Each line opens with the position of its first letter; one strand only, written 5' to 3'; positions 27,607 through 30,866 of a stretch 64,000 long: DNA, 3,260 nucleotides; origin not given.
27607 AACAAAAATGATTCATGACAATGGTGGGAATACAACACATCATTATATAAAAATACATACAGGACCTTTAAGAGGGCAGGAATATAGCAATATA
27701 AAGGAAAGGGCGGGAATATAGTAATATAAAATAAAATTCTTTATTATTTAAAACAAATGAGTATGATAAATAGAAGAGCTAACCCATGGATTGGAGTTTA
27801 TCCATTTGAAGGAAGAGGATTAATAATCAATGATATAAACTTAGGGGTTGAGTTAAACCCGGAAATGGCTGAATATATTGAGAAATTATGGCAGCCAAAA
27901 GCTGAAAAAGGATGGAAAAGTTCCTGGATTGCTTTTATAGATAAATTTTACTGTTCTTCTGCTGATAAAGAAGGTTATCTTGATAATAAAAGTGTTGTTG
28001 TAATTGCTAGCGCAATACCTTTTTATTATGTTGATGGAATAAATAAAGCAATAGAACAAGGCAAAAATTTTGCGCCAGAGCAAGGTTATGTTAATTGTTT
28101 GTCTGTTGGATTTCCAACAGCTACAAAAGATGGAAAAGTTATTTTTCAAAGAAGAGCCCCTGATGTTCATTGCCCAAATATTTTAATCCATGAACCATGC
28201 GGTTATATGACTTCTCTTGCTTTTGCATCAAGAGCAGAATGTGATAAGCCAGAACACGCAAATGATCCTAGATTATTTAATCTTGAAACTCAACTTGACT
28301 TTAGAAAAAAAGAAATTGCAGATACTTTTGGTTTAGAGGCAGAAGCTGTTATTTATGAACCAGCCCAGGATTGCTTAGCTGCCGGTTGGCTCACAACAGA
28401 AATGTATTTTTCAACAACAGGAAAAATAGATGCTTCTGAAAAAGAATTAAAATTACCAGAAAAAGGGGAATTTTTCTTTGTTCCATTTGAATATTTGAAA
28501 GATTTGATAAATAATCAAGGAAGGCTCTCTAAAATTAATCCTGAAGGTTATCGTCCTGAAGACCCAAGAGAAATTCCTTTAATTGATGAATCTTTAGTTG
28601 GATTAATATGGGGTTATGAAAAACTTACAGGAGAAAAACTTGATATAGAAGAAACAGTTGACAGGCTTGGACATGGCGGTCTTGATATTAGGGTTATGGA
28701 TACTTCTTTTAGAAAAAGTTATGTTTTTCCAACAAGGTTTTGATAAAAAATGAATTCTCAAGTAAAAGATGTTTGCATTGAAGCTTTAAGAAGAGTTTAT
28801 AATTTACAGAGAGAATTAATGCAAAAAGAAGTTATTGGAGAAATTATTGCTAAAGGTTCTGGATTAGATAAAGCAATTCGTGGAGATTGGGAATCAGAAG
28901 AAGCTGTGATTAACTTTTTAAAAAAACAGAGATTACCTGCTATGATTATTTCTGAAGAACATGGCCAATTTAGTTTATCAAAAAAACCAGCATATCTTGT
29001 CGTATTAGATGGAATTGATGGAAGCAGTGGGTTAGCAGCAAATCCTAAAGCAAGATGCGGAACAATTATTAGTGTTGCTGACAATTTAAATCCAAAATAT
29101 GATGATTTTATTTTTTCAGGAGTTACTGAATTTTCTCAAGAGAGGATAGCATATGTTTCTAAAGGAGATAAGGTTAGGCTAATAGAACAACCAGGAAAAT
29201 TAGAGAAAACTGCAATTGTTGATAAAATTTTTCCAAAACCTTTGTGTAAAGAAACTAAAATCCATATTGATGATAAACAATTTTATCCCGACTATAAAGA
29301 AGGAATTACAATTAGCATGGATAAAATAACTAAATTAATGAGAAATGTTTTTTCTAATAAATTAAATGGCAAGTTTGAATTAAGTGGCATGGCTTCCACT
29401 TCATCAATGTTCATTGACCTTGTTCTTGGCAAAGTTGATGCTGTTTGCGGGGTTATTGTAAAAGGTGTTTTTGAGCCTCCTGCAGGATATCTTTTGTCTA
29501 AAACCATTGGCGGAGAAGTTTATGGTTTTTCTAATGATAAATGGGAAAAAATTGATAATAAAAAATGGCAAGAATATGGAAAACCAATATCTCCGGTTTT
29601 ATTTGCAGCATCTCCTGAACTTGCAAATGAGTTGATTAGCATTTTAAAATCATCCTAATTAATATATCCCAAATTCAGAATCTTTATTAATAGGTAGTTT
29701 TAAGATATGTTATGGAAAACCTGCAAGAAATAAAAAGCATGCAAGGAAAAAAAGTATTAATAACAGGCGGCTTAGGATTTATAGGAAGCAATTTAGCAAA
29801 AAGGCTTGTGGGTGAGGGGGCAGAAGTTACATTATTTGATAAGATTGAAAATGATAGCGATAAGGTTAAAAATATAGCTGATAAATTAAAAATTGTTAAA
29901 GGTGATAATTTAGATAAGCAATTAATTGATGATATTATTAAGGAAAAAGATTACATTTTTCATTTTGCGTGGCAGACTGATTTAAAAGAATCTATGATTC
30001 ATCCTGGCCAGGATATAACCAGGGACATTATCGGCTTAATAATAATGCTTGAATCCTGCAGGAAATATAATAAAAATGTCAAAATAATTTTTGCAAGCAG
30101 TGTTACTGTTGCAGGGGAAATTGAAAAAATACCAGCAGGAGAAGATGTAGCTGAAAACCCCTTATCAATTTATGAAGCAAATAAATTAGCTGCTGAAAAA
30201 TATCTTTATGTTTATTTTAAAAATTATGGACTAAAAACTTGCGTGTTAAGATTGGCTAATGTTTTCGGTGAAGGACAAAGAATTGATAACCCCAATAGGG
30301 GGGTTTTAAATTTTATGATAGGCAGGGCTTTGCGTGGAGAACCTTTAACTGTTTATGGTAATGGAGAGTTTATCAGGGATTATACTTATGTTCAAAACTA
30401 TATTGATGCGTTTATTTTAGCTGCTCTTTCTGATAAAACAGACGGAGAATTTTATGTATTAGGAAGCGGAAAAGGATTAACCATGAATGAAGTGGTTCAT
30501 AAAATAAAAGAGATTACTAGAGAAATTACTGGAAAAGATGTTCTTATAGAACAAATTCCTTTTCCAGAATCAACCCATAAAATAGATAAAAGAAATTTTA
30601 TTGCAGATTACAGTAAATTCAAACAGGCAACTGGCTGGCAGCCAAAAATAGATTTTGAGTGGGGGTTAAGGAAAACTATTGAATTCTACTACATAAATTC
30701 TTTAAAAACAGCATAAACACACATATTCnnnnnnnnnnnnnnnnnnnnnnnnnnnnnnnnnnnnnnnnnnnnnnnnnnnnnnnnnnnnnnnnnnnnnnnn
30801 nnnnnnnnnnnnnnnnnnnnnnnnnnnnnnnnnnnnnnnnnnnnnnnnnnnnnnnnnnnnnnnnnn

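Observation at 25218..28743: Divergent pair of uncharacterised paralogues (about 325 aa) embedded in the sugar-nucleotide genes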

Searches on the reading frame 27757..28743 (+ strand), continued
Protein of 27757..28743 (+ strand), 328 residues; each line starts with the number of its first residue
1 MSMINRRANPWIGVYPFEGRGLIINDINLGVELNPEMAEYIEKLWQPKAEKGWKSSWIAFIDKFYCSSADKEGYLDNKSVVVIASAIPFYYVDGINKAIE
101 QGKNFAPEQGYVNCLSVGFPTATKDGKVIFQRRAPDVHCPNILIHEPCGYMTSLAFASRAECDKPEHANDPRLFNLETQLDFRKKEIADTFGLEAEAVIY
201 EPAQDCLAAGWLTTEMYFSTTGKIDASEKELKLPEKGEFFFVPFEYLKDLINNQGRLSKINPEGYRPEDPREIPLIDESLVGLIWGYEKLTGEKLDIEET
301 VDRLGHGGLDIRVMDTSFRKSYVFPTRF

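Call 59: find_encoding_contigs(protein=P0127, flank=9000, max_places=2)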
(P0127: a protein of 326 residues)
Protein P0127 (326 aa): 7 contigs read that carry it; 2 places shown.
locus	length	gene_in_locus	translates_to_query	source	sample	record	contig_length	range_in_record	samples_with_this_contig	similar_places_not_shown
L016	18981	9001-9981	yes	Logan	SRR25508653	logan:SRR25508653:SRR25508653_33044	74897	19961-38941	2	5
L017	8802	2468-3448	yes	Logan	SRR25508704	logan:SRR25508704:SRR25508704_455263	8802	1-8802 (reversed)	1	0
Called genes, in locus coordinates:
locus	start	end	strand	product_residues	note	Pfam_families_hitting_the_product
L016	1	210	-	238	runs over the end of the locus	PF01066:CDP-OH_P_transf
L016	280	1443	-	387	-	PF00534:Glycos_transf_1, PF13692:Glyco_trans_1_4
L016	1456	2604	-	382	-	PF01041:DegT_DnrJ_EryC1, PF01053:Cys_Met_Meta_PP (weak)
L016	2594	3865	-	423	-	PF02310:B12-binding, PF04055:Radical_SAM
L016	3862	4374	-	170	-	PF13489:Methyltransf_23, PF08241:Methyltransf_11, PF13847:Methyltransf_31 (weak)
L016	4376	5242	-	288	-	PF00535:Glycos_transf_2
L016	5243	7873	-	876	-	PF00266:Aminotran_5, PF01041:DegT_DnrJ_EryC1, PF01212:Beta_elim_lyase (faint), PF02310:B12-binding, PF04055:Radical_SAM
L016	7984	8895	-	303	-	-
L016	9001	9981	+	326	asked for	-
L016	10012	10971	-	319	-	-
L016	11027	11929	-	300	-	PF00483:NTP_transferase, PF12804:NTP_transf_3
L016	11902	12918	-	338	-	PF01073:3Beta_HSD, PF01370:Epimerase, PF02719:Polysacc_synt_2, PF04321:RmlD_sub_bind, PF16363:GDP_Man_Dehyd, PF07993:NAD_binding_4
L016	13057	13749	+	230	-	PF13489:Methyltransf_23, PF08241:Methyltransf_11 (weak), PF08242:Methyltransf_12 (faint)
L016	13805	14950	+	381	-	PF13439:Glyco_transf_4, PF13579:Glyco_trans_4_4, PF20706:GT4-conflict, PF00534:Glycos_transf_1, PF13692:Glyco_trans_1_4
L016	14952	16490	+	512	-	PF02310:B12-binding, PF19864:Radical_SAM_N2 (weak), PF04055:Radical_SAM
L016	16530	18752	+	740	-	PF00702:Hydrolase (weak), PF13242:Hydrolase_like, PF00483:NTP_transferase, PF01073:3Beta_HSD, PF01370:Epimerase, PF02719:Polysacc_synt_2, PF04321:RmlD_sub_bind, PF16363:GDP_Man_Dehyd, +3 more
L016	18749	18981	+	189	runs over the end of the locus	PF13580:SIS_2, PF01380:SIS (weak)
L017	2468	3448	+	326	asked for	-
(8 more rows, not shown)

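Call 60: find_encoding_contigs(protein=P0105, flank=9000, max_places=2)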
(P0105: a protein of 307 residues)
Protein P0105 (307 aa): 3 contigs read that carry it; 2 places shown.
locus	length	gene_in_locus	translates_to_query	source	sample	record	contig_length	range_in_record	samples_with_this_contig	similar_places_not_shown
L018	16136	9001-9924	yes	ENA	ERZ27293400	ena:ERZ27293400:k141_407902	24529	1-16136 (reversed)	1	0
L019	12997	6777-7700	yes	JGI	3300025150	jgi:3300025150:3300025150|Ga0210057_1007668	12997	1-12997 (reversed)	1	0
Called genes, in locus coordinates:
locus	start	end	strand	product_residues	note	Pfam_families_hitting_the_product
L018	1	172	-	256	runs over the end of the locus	-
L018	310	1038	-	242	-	-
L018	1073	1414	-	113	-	-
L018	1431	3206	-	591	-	PF00009:GTP_EFTU, PF01926:MMR_HSR1 (weak), PF03144:GTP_EFTU_D2 (faint), PF11987:IF-2, PF14578:GTP_EFTU_D4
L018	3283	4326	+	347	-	PF01594:AI-2E_transport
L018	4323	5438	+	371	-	PF02005:TRM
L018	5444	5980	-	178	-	PF01161:PBP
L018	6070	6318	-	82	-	PF00736:EF1_GNE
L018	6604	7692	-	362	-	PF01137:RTC, PF05189:RTC_insert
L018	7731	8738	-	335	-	-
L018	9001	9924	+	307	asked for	-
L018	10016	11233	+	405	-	PF01490:Aa_trans, PF03222:Trp_Tyr_perm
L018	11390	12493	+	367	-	-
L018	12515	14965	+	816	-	PF17963:Big_9 (faint), PF05345:He_PIG (weak)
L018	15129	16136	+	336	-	?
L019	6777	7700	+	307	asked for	-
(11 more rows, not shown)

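Call 101: search_protein_families(library=ncbifam, proteins=[L001:11944-13170:+, L003:11057-12154:+], max_evalue=1e-30)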
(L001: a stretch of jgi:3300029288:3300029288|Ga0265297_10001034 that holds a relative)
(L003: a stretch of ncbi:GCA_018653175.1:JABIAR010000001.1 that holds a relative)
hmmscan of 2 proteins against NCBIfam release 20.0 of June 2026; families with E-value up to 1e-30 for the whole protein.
L001:11944-13170:+ (408 aa): 7 families
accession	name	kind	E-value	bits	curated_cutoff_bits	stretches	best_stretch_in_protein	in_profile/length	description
TIGR03588.1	PseC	equivalog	4.1e-92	309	423.5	1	55-408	8-380/380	UDP-4-amino-4,6-dideoxy-N-acetyl-beta-L-altrosamine transaminase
NF008658.2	PRK11658.1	equivalog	8.4e-82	274.8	631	1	52-406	8-375/379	UDP-4-amino-4-deoxy-L-arabinose aminotransferase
TIGR04181.1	NHT_00031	hypoth_equivalog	1.4e-78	264.3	420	1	59-387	11-357/359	LegC family aminotransferase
NF008687.0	PRK11706.1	equivalog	5.8e-71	239.2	375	1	58-407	11-373/375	dTDP-4-amino-4,6-dideoxygalactose transaminase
NF011936.0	PRK15407.1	equivalog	1.2e-65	221.9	423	1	13-256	8-251/440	lipopolysaccharide biosynthesis protein RfbH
TIGR04427.1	PLP_DesI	equivalog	3e-62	210.9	650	1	66-405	40-380/390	dTDP-4-dehydro-6-deoxyglucose aminotransferase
TIGR02379.1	ECA_wecE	subfamily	3.2e-56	190.7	434.85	1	70-405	24-372/376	dTDP-4-amino-4,6-dideoxy-D-glucose transaminase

L003:11057-12154:+ (365 aa): 7 families
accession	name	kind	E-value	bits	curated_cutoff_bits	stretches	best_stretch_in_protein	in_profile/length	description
TIGR03588.1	PseC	equivalog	4.9e-78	262.7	423.5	1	14-360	9-379/380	UDP-4-amino-4,6-dideoxy-N-acetyl-beta-L-altrosamine transaminase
NF008658.2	PRK11658.1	equivalog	6.6e-69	232.4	631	1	13-361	11-377/379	UDP-4-amino-4-deoxy-L-arabinose aminotransferase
NF008687.0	PRK11706.1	equivalog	4.1e-68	229.8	375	1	56-360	52-373/375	dTDP-4-amino-4,6-dideoxygalactose transaminase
TIGR02379.1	ECA_wecE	subfamily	4.6e-57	193.5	434.85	1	53-358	49-372/376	dTDP-4-amino-4,6-dideoxy-D-glucose transaminase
TIGR04181.1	NHT_00031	hypoth_equivalog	1.2e-56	192.1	420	1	15-340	9-357/359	LegC family aminotransferase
NF011936.0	PRK15407.1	equivalog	1.4e-50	172.3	423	1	16-214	47-253/440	lipopolysaccharide biosynthesis protein RfbH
TIGR04427.1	PLP_DesI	equivalog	4.3e-42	144.6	650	1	20-356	36-378/390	dTDP-4-dehydro-6-deoxyglucose aminotransferase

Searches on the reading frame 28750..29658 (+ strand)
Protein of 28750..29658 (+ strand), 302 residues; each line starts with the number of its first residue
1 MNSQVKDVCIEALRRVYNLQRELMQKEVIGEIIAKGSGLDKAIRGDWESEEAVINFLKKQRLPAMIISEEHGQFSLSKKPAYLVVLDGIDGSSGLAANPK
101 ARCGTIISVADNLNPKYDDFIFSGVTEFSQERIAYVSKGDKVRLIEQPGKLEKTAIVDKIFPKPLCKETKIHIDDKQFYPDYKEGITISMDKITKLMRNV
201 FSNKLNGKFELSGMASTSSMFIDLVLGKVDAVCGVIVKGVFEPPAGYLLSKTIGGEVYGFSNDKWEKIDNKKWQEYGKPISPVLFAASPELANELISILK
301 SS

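Call 4: search_protein_families(library=pfam, proteins=[window:28750-29658:+], max_evalue=1)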
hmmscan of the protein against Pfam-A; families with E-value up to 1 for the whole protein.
window:28750-29658:+ (302 aa): 2 families
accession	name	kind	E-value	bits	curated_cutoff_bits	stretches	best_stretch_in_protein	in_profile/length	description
PF00316.25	FBPase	-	9.2e-06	25.8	34.8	1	40-111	59-131/191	Fructose-1-6-bisphosphatase, N-terminal domain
PF18485.7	GST_N_5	-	0.14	13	29.6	1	49-88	35-74/74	Glutathione S-transferase, N-terminal domain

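Call 5: search_protein_families(library=ncbifam, proteins=[window:28750-29658:+], max_evalue=1)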
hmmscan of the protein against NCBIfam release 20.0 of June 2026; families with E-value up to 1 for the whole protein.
window:28750-29658:+ (302 aa): 10 families
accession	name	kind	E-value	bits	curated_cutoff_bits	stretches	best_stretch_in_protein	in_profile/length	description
NF009321.0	PRK12676.1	equivalog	4.2e-12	45.7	264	1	3-98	5-99/264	bifunctional fructose-bisphosphatase/inositol-phosphate phosphatase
NF010678.0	PRK14076.1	equivalog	1.6e-07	30.6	493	1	4-94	4-94/570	bifunctional NADP phosphatase/NAD kinase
NF006780.0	PRK09293.1-4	equivalog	7.9e-06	25.1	358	1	30-157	52-173/343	class 1 fructose-bisphosphatase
NF006778.0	PRK09293.1-1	equivalog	4.1e-05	22.4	368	1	46-125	69-154/335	class 1 fructose-bisphosphatase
NF006779.0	PRK09293.1-3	equivalog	0.00071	18.7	349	1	49-124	70-151/334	class 1 fructose-bisphosphatase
NF006784.0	PRK09293.2-5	equivalog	0.0013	18.1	395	1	10-109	5-103/279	class 1 fructose-bisphosphatase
NF006782.0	PRK09293.2-3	equivalog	0.032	13.3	457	1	40-110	35-104/280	class 1 fructose-bisphosphatase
NF006781.0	PRK09293.2-1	equivalog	0.059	12.6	576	1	55-111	65-118/290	class 1 fructose-bisphosphatase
NF006786.0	PRK09293.3-3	subfamily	0.067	12.3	428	1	67-115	68-114/286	class 1 fructose-bisphosphatase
TIGR02067.1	his_9_HisN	equivalog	0.14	11.6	275.15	1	44-92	38-84/252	histidinol-phosphatase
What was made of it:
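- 28750..29658 (+): IMPase/FBPase-like phosphatase, 7 bp downstream of B. Pfam FBPase N-terminal domain 9.2e-6 and NCBIfam FBPase/IMPase 4.2e-12, both below cut-off (calls 4, 5).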

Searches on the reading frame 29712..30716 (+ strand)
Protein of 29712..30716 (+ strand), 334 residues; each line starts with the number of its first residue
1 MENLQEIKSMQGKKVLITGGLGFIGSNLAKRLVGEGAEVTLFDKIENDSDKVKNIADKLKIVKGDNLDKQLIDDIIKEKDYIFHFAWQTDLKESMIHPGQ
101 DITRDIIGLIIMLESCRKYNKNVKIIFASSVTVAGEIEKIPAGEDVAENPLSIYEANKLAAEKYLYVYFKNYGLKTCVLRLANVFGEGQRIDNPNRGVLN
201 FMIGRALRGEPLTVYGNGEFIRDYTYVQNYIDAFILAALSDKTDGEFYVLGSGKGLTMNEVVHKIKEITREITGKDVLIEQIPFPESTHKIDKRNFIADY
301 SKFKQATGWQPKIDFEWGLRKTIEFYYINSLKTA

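Call 38: search_protein_families(library=pfam, proteins=[window:29712-30716:+], max_evalue=0.001)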
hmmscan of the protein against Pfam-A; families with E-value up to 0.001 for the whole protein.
window:29712-30716:+ (334 aa): 10 families
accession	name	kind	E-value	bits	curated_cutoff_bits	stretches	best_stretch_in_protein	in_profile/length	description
PF16363.11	GDP_Man_Dehyd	-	3.3e-50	171.8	27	1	16-322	1-332/332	GDP-mannose 4,6 dehydratase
PF01370.27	Epimerase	-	2.6e-48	165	20.9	1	15-251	1-240/240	NAD dependent epimerase/dehydratase family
PF01073.25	3Beta_HSD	-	3.4e-24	85.8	22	1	16-238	1-229/280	3-beta hydroxysteroid dehydrogenase/isomerase family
PF02719.21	Polysacc_synt_2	-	4.6e-11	42.9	20.2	1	15-270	1-248/293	Polysaccharide biosynthesis protein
PF04321.23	RmlD_sub_bind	-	6.3e-10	39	27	1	14-215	2-176/287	RmlD substrate binding domain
PF07993.18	NAD_binding_4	-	4.8e-07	29.6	20.1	1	28-200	38-217/258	Male sterility protein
PF13460.12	NAD_binding_10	-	8.6e-06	26.2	27.2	1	19-165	1-131/184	NAD(P)H-binding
PF00106.31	adh_short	-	7.9e-05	22.7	26.6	1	13-77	1-69/195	short chain dehydrogenase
PF05368.20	NmrA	-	0.00026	21.1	27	0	13-86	3-77/298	NmrA-like family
PF02826.25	2-Hacid_dh_C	-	0.00077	19.3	25.1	0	6-54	30-77/178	D-isomer specific 2-hydroxyacid dehydrogenase, NAD binding domain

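Call 54: search_protein_families(library=ncbifam, proteins=[window:29712-30716:+], max_evalue=1e-10)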
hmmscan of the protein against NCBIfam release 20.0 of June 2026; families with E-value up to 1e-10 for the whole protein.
window:29712-30716:+ (334 aa): 18 families
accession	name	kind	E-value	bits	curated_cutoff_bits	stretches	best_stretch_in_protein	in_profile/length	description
TIGR01181.1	dTDP_gluc_dehyt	equivalog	1.1e-49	169.3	365.1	1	14-330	1-315/321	dTDP-glucose 4,6-dehydratase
TIGR01179.1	galE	equivalog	6.8e-42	143.5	262.3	1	14-314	1-312/332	UDP-glucose 4-epimerase GalE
TIGR04180.1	EDH_00030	hypoth_equivalog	5.8e-35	120.8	475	1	15-313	1-296/297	NAD-dependent 4,6-dehydratase LegB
NF007490.0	PRK10084.1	subfamily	8.1e-32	110.6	649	1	144-329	157-337/361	dTDP-glucose 4,6-dehydratase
NF007582.0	PRK10217.1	equivalog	1.1e-29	103.6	698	1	13-329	2-334/355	dTDP-glucose 4,6-dehydratase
TIGR02197.1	heptose_epim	equivalog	7.9e-27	94.2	274.6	1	15-324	1-311/316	ADP-glyceromanno-heptose 6-epimerase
NF011728.1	PRK15181.1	equivalog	2.4e-24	86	760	1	6-327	9-338/348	Vi polysaccharide biosynthesis UDP-N-acetylglucosaminuronic acid C-4 epimerase TviC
NF007956.0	PRK10675.1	subfamily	7.7e-21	74.6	394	1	14-267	2-278/338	UDP-glucose 4-epimerase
NF043036.1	ErythonDh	equivalog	1.9e-16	60.2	325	1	14-202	2-194/321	D-erythronate dehydrogenase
NF042423.1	oxyalk_red_Shew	equivalog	2.9e-16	59.5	580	1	10-267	6-255/331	2-alkyl-3-oxoalkanoate reductase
NF042422.1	oxyalk_red_OleD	equivalog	3.6e-16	59.4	580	1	14-267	2-248/329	2-alkyl-3-oxoalkanoate reductase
TIGR02622.1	CDP_4_6_dhtase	equivalog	2.5e-15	56.5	278.45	1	11-327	3-331/352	CDP-glucose 4,6-dehydratase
TIGR03466.1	HpnA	hypoth_equivalog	3.5e-15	55.7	367.65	1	14-272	2-249/327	hopanoid-associated sugar epimerase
NF008872.0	PRK11908.1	equivalog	1.4e-14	53.9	294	1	13-327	2-336/349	bifunctional UDP-4-keto-pentose/UDP-xylose synthase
TIGR01472.1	gmd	equivalog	1.9e-13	50.3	415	1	16-316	4-328/342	GDP-mannose 4,6-dehydratase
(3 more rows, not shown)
